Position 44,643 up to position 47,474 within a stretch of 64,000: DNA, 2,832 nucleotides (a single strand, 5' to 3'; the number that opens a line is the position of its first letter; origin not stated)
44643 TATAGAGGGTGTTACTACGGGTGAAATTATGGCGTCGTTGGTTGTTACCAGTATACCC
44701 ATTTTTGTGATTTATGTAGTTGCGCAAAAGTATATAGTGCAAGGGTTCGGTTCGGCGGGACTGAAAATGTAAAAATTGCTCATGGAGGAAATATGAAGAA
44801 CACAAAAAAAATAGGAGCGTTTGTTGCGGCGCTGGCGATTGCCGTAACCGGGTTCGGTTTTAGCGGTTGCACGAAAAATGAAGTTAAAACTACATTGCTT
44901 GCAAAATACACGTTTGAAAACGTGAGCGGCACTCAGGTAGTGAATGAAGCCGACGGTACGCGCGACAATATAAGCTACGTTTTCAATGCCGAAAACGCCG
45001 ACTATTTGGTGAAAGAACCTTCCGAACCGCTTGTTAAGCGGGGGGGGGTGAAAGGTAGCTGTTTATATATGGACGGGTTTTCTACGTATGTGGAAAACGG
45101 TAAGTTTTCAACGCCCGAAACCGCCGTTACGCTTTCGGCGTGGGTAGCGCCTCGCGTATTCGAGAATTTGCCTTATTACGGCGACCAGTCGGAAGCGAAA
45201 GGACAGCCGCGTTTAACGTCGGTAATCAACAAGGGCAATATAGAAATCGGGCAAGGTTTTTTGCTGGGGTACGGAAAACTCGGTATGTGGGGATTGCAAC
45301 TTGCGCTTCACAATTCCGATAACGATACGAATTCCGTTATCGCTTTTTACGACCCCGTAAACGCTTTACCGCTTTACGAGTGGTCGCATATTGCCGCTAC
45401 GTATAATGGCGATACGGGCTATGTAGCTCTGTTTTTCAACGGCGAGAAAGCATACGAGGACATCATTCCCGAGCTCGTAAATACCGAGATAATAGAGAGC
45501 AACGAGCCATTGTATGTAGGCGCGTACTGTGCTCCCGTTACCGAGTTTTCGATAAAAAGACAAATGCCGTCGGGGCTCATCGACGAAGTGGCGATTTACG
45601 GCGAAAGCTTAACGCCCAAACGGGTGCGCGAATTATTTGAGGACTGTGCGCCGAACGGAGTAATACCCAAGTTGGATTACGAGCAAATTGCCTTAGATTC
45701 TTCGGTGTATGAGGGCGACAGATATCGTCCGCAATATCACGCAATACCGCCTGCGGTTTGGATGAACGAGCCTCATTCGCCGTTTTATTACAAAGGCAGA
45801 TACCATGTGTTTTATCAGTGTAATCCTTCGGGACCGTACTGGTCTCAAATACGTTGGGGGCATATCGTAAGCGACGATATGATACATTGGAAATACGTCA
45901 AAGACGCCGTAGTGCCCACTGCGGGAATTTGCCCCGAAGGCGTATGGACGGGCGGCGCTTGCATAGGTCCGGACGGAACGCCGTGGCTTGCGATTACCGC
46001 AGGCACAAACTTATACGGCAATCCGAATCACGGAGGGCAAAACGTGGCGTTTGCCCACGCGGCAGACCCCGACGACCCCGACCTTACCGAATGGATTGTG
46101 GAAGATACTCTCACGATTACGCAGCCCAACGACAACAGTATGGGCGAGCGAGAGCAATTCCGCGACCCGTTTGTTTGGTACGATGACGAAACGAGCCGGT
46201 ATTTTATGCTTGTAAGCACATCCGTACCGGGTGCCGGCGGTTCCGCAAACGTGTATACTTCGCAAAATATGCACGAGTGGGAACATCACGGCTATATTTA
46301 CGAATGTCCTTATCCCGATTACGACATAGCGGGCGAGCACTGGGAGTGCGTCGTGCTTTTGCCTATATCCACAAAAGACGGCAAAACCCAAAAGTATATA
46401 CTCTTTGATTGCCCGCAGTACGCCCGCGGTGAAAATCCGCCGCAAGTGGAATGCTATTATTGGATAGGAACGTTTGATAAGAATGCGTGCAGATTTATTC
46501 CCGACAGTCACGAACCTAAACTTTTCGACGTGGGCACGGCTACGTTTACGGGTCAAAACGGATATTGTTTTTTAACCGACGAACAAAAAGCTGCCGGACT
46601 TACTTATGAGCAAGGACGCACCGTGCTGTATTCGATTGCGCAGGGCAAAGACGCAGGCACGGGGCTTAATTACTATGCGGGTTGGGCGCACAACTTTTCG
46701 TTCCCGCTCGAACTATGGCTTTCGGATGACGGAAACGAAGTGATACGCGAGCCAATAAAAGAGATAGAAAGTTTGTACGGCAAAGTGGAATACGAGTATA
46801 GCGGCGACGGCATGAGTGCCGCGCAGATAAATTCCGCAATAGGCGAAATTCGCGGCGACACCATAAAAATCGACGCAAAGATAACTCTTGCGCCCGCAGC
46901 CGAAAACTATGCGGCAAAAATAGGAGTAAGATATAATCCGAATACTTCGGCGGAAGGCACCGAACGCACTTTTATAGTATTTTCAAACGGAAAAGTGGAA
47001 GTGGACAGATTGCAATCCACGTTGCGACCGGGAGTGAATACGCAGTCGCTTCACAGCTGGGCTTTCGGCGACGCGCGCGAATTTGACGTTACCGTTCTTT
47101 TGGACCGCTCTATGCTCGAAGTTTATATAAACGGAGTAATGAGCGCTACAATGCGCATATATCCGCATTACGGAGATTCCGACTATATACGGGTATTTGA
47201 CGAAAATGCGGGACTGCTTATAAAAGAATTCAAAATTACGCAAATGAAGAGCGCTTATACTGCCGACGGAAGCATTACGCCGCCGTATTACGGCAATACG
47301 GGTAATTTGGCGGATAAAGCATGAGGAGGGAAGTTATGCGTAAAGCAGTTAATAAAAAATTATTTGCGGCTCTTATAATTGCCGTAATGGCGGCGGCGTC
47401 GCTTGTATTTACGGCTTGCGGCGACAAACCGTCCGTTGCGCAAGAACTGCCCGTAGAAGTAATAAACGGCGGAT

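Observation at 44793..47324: CFTase-like GH32 (WMNE nucleophile): possible cyclofructan synthesis in a gut bacterium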

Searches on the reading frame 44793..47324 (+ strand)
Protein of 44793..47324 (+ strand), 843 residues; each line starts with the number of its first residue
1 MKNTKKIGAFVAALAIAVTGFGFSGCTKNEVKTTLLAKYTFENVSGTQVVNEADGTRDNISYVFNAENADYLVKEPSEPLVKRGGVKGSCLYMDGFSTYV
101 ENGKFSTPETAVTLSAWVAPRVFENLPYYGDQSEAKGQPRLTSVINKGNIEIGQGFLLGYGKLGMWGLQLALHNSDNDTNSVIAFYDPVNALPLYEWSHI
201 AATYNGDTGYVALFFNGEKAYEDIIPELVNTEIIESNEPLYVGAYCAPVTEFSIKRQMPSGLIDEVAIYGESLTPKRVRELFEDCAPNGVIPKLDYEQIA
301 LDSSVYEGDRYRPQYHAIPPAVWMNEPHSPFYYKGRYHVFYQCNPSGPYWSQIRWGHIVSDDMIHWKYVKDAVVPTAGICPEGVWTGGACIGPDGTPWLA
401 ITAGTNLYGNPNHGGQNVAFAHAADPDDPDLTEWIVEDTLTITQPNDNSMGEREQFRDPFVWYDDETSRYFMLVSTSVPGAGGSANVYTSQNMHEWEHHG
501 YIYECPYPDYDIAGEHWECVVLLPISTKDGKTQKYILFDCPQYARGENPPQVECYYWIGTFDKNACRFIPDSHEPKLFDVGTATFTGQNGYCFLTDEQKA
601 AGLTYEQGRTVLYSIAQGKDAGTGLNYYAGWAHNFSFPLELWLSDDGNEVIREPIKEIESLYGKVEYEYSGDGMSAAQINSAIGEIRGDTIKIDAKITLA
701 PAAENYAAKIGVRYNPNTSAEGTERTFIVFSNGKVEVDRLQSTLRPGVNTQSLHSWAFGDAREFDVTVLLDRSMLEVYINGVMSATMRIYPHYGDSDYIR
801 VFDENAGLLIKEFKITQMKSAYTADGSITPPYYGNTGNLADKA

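Call 4: search_protein_families(library=pfam, proteins=[window:44793-47324:+])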
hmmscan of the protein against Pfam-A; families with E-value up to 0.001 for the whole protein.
window:44793-47324:+ (843 aa): 3 families
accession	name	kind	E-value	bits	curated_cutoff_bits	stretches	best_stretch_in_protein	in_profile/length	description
PF00251.26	Glyco_hydro_32N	-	3.6e-51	175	22.1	1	316-654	1-307/307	Glycosyl hydrolases family 32 N-terminal domain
PF13385.13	Laminin_G_3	-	3.8e-14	53.5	27.6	1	97-278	4-150/151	Concanavalin A-like lectin/glucanases superfamily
PF08244.19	Glyco_hydro_32C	-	1.5e-13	51.5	21.9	1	678-815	21-156/158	Glycosyl hydrolases family 32 C terminal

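Call 5: search_solved_structures(query=window:44793-47321:+, max_evalue=0.001, show_alignments=3)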
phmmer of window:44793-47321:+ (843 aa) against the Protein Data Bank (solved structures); distinct sequences matched with E-value up to 0.001: 36.
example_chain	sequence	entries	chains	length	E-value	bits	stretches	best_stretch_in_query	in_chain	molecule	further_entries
3pig_A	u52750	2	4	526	2.5e-34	121.9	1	306-820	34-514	Beta-fructofuranosidase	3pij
2ac1_A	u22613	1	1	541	1.2e-33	119.6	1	310-664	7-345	invertase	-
2qqu_A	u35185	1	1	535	1.3e-33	119.5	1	310-664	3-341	Beta-fructofuranosidase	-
2xqr_A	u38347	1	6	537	1.5e-33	119.3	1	310-664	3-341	BETA-FRUCTOFURANOSIDASE, INSOLUBLE ISOENZYME CWINV1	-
2qqw_A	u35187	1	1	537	3.3e-33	118.1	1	310-664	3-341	Beta-fructofuranosidase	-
2oxb_A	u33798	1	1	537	3.6e-33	118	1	310-664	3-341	Beta-fructofuranosidase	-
2qqv_A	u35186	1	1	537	9.1e-33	116.7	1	310-664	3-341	Beta-fructofuranosidase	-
6num_A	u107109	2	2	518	1.3e-30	109.5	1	307-820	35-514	Beta-fructofuranosidase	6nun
1st8_A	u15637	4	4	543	1.1e-29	106.5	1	310-662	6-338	fructan 1-exohydrolase IIa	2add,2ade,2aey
2aez_A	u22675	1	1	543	2.8e-29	105.2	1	310-662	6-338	fructan 1-exohydrolase IIa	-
3ugf_A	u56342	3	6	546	4.4e-29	104.5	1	312-670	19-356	Sucrose:(Sucrose/fructan) 6-fructosyltransferase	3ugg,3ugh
7vco_A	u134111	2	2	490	1.9e-26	95.7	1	309-820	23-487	Sucrose-6-phosphate hydrolase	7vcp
1y4w_A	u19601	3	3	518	3e-24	88.5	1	310-792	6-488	exo-inulinase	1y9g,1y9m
1uyp_A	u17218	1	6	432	5e-24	87.8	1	311-505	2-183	BETA-FRUCTOSIDASE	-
1w2t_A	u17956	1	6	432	1.1e-23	86.7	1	311-505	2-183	BETA FRUCTOSIDASE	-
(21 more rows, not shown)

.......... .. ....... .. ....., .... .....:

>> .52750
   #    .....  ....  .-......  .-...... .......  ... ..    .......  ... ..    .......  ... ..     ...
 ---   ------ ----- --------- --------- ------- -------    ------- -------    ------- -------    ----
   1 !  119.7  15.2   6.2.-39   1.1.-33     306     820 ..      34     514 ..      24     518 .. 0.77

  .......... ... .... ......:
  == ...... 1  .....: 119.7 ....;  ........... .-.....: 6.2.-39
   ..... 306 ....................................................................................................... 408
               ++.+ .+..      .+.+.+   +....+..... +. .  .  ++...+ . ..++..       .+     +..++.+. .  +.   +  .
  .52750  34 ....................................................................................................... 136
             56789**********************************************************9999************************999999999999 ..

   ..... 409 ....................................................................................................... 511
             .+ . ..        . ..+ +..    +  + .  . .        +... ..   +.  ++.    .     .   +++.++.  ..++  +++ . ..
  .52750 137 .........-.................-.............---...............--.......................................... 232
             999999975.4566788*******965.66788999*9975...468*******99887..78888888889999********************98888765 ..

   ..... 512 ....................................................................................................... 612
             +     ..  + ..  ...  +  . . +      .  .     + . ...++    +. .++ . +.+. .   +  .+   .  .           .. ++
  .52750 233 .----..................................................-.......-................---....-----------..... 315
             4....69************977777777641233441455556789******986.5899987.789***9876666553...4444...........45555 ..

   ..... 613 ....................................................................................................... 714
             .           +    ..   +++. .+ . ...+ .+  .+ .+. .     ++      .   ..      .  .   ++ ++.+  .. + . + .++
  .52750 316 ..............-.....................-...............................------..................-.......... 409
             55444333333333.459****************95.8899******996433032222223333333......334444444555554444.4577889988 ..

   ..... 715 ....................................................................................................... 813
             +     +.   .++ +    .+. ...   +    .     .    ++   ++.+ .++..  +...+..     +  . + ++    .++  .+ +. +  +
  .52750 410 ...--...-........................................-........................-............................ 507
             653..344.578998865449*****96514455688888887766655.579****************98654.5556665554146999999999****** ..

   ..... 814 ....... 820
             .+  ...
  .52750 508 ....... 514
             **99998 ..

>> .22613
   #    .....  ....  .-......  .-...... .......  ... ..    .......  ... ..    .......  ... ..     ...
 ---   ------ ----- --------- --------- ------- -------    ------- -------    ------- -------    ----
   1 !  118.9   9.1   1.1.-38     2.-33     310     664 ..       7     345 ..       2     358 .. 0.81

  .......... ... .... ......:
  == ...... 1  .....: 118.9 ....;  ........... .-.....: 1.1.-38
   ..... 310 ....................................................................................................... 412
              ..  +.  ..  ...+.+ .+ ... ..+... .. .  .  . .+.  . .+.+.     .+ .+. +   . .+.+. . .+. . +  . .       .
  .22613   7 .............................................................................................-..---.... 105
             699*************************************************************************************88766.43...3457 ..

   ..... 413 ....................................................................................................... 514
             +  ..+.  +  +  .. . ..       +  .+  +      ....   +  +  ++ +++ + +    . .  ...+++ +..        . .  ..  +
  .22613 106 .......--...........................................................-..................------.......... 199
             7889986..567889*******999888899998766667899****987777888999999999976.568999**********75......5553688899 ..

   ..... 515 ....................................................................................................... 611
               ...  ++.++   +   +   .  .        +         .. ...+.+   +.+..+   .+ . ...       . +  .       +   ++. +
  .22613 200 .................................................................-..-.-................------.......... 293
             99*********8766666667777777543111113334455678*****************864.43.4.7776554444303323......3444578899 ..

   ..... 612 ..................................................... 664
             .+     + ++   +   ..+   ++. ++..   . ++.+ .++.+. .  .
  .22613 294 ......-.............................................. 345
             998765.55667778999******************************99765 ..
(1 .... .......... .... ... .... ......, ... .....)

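Call 6: search_protein_families(library=ncbifam, proteins=[window:44793-47324:+], max_evalue=0.01)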
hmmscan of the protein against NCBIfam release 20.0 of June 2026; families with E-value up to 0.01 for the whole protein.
window:44793-47324:+ (843 aa): 3 families
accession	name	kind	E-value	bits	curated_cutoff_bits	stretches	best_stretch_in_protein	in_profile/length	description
TIGR01322.1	scrB_fam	subfamily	4.8e-41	140.9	356.4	1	307-791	9-446/447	sucrose-6-phosphate hydrolase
NF041092.1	beta-fruc_BfrA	equivalog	4.3e-30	104.8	900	1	311-793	2-409/433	beta-fructosidase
NF052521.1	TafC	equivalog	0.00049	19.3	410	1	192-285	279-363/373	TafC family fimbrial protein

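Call 7: find_homologous_proteins(query=window:44793-47321:+, max_evalue=1e-10)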
Query window:44793-47321:+ (843 aa): 592 proteins with E <= 1e-10 among 8000 candidates; the best 120 are listed.
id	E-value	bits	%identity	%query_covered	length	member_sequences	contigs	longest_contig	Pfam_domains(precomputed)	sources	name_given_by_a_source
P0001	0.0e+0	1773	87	100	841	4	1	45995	PF08244.20,PF00251.27,PF13385.14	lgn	-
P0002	0.0e+0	1755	87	99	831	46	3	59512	PF08244.20,PF00251.27,PF13385.14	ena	-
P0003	0.0e+0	1538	75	100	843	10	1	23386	PF08244.20,PF00251.27,PF13385.14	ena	-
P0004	0.0e+0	1520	77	96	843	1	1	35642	PF08244.20,PF00251.27,PF13385.14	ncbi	-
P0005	0.0e+0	1515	74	100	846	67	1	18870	PF08244.20,PF00251.27,PF13385.14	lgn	-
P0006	0.0e+0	1512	74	100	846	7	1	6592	PF08244.20,PF00251.27,PF13385.14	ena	-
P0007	0.0e+0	1500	73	100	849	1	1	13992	PF08244.20,PF00251.27,PF13385.14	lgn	-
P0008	0.0e+0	1498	76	96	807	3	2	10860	PF08244.20,PF00251.27,PF13385.14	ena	-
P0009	0.0e+0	1493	74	99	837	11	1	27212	PF08244.20,PF00251.27,PF13385.14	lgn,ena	-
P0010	0.0e+0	1492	74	99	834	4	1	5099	PF08244.20,PF00251.27,PF13385.14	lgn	-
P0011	0.0e+0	1469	73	99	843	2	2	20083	PF08244.20,PF00251.27,PF13385.14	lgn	-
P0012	0.0e+0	1464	72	99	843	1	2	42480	PF08244.20,PF00251.27,PF13385.14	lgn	-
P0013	0.0e+0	1463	73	96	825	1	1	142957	PF08244.20,PF00251.27,PF13385.14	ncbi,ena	-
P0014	0.0e+0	1430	72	96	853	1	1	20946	PF08244.20,PF00251.27,PF13385.14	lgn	-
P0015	0.0e+0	1426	70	99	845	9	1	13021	PF08244.20,PF00251.27,PF13385.14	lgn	-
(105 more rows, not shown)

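Call 17: find_related_loci(query=A1, collection=genome_contigs, flank=10000)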
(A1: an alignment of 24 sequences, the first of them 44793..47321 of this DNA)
Query A1 (843 aa) in genome_contigs; peptide patterns used: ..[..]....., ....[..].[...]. (x = any residue, [..] = any of these).
451 stretches matched a pattern; 346 encode a relative of the query (tblastn E <= 1e-3); the best 80 are kept; 80 distinct loci.
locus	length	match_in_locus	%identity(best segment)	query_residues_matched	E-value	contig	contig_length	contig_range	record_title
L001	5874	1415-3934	88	1-842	0e+0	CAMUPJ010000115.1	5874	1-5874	MAG TPA_asm: uncultured Clostridia bacterium isolate SRR14038242_bin.9_metawrap_v1.3_MAG genome assembly, contig: NODE.1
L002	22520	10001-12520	87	1-842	0e+0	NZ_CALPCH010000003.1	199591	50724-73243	Pumilibacter intestinalis strain CLA-AA-M10 NODE_3_length_199591_cov_12.341485, whole genome shotgun sequence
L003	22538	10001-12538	73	1-840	0e+0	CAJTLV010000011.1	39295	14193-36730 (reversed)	MAG TPA_asm: uncultured Christensenella sp. isolate MGBC100320 genome assembly, contig: MGBC100320.11, whole genome shot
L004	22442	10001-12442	75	22-836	0e+0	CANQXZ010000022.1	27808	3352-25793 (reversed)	MAG: uncultured Clostridia bacterium isolate Lapin-025__bin61 genome assembly, contig: Lapin-025__NODE_1302_length_27808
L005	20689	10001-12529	71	1-842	0e+0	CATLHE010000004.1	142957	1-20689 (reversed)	MAG TPA_asm: uncultured Christensenella sp. isolate MGG03569_1680015404 genome assembly, contig: ERR2844015_268, whole g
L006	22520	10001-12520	65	2-841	0e+0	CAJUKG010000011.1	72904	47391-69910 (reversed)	MAG TPA_asm: uncultured Christensenellaceae bacterium isolate MGBC158472 genome assembly, contig: MGBC158472.11, whole g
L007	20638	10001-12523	64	5-839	0e+0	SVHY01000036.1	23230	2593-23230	MAG: Clostridiales bacterium isolate SIG396 NODE_42346_length_23230_cov_2.365797, whole genome shotgun sequence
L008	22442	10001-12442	65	20-841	0e+0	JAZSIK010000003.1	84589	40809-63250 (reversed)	MAG: Eubacteriales bacterium isolate T1900044572_TS20190038.MAGScoT_cleanbin_000021 SGB_439_k141_1761530, whole genome s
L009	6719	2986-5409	66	27-841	0e+0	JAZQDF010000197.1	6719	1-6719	MAG: Eubacteriales bacterium isolate T1900044636_TS20190102.MAGScoT_cleanbin_000097 SGB_1162_k141_2212070, whole genome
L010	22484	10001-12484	64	1-840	0e+0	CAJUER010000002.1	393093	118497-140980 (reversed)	MAG TPA_asm: uncultured Christensenella sp. isolate MGBC128313 genome assembly, contig: MGBC128313.2, whole genome shotg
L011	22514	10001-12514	64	6-841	0e+0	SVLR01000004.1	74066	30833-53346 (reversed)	MAG: Oscillospiraceae bacterium isolate SIG492 NODE_8605_length_74066_cov_6.066798, whole genome shotgun sequence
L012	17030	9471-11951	64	5-841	0e+0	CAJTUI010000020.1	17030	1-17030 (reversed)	MAG TPA_asm: uncultured Christensenella sp. isolate MGBC115043 genome assembly, contig: MGBC115043.20, whole genome shot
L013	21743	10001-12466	65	9-841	0e+0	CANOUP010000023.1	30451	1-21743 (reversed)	MAG TPA_asm: uncultured Clostridia bacterium isolate SRR15604581_bin.35_metawrap_v1.3_MAG genome assembly, contig: NODE.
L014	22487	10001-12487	64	10-841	0e+0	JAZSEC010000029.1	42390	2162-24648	MAG: Eubacteriales bacterium isolate T1900044593_TS20190059.MAGScoT_cleanbin_000008 SGB_642_k141_1292134, whole genome s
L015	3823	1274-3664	66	28-833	0e+0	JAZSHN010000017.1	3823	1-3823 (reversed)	MAG: Eubacteriales bacterium isolate T1900044574_TS20190040.MAGScoT_cleanbin_000069 SGB_482_k141_1295433, whole genome s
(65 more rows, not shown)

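Call 33: predict_structure(alignment_id=A1)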
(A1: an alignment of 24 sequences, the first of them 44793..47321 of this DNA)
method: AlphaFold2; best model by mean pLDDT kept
length: 843 residues; sequences in the alignment: 24
mean_pLDDT: 63.6   pTM: 0.57
mean pLDDT of the five models: 63.6, 62.7, 60.8, 55.6, 52.9
residues with pLDDT >= 90: 77; 70-90: 293; 50-70: 242; < 50: 231
segments of 3 or more residues with pLDDT < 50: 1-6, 19-31, 42-47, 63-81, 93-100, 120-166, 187-194, 243-260, 296-325, 344-350, 411-414, 448-454, 513-516, 544-548, 617-635, 743-747, 821-823, 828-843
pLDDT, mean of each block of 10 residues (from residue 1): 47 49 32 60 50 54 45 47 54 45 62 72 32 31 33 32 46 71 47 57 83 75 74 65 39 31 68 85 71 52 29 27 47 75 47 67 63 71 67 70 62 62 85 81 51 58 80 67 71 78 67 52 84 83 49 80 88 83 57 73 79 55 36 56 89 79 88 94 79 93 89 71 76 84 49 79 90 79 77 66 94 85 48 28 33
secondary structure, 60 per line:
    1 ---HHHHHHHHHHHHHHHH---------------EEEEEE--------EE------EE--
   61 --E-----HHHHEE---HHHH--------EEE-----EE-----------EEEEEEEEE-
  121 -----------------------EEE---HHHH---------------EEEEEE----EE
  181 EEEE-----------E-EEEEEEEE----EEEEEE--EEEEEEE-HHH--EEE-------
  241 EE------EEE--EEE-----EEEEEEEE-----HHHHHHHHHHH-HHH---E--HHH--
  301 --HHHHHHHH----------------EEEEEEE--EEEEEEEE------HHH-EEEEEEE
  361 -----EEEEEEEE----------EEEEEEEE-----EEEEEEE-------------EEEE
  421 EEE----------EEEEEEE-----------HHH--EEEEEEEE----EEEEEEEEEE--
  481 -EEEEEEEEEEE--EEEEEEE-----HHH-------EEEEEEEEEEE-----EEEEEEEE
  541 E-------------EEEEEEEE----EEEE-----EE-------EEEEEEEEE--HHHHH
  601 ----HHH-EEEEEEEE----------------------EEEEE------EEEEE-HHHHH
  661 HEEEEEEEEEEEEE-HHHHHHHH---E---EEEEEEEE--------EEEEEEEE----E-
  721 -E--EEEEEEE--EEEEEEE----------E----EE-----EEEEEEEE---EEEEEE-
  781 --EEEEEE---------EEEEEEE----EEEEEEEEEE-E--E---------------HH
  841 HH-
elements in order (helices of 4 or more, strands of 3 or more residues): H4-19 E35-40 H69-72 H78-81 E90-92 E111-119 E144-146 H150-153 E169-174 E179-184 E198-205 E210-215 E218-224 E231-233 E249-251 E254-256 E262-269 H275-285 H303-310 E327-333 E336-343 E354-360 E366-373 E384-391 E397-403 E417-423 E434-440 E457-464 E469-478 E482-492 E495-501 E517-527 E533-541 E555-562 E567-570 E585-593 H596-600 E609-616 E639-643 E650-654 H656-661 E662-674 H676-683 E691-698 E707-714 E725-731 E734-740 E763-770 E774-779 E783-788 E798-804 E809-818 H839-842
